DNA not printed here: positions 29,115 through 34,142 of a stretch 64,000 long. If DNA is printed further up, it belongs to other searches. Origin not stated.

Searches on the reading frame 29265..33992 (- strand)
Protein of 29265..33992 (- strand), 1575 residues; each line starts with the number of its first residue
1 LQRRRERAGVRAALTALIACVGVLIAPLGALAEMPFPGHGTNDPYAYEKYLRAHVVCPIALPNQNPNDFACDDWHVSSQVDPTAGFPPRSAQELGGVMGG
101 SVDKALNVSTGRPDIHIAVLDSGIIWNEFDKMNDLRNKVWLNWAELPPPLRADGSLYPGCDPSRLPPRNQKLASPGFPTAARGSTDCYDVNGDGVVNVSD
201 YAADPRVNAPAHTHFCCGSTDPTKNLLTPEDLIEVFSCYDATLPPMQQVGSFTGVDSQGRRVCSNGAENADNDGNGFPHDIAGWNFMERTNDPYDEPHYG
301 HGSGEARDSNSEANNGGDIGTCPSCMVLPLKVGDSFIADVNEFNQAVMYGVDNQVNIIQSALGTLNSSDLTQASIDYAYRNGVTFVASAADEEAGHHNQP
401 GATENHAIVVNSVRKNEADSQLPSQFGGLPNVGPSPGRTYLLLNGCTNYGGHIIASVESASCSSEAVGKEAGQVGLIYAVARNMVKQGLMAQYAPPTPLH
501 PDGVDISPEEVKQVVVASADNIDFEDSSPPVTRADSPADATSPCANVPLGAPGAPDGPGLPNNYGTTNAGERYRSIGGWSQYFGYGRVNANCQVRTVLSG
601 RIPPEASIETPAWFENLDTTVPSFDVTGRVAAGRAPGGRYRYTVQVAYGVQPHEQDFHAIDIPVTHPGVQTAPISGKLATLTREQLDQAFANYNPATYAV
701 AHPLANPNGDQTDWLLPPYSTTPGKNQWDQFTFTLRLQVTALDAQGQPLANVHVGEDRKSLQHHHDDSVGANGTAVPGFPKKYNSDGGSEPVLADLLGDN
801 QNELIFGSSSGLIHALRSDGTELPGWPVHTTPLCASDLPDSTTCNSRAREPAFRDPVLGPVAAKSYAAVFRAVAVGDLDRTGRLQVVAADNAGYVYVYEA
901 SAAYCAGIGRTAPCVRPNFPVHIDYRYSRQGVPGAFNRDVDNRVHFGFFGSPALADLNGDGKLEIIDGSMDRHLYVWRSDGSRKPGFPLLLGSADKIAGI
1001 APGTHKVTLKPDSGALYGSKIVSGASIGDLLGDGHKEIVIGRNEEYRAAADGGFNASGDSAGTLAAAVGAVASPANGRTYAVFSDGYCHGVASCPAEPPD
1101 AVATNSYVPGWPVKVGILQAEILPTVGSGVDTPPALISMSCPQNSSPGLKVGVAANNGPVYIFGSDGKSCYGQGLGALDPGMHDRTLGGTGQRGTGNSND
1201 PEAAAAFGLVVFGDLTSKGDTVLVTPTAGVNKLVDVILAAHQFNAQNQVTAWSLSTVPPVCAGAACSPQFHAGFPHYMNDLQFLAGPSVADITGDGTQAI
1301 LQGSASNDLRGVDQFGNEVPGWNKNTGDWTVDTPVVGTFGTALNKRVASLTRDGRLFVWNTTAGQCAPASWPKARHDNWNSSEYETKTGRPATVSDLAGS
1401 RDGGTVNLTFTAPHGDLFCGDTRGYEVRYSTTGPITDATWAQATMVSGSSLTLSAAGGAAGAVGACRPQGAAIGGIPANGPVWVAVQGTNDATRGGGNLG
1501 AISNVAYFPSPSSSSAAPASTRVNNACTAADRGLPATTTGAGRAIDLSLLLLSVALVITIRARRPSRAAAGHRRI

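Call 79: search_protein_families(library=pfam, proteins=[window:29265-33992:-], max_evalue=0.01)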
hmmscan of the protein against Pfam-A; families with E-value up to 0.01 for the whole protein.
window:29265-33992:- (1575 aa): 3 families
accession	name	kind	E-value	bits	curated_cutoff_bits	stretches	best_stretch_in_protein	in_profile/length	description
PF13517.12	FG-GAP_3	-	6.2e-07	30.4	26.9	0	956-1002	1-48/61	FG-GAP-like repeat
PF25292.1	Beta-prop_CGLA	-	0.0049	16.8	26.8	0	794-834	37-77/316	Lambda-carrageenase beta-propeller domain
PF13202.12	EF-hand_5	-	0.008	16.1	25.9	0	186-199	6-19/25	EF hand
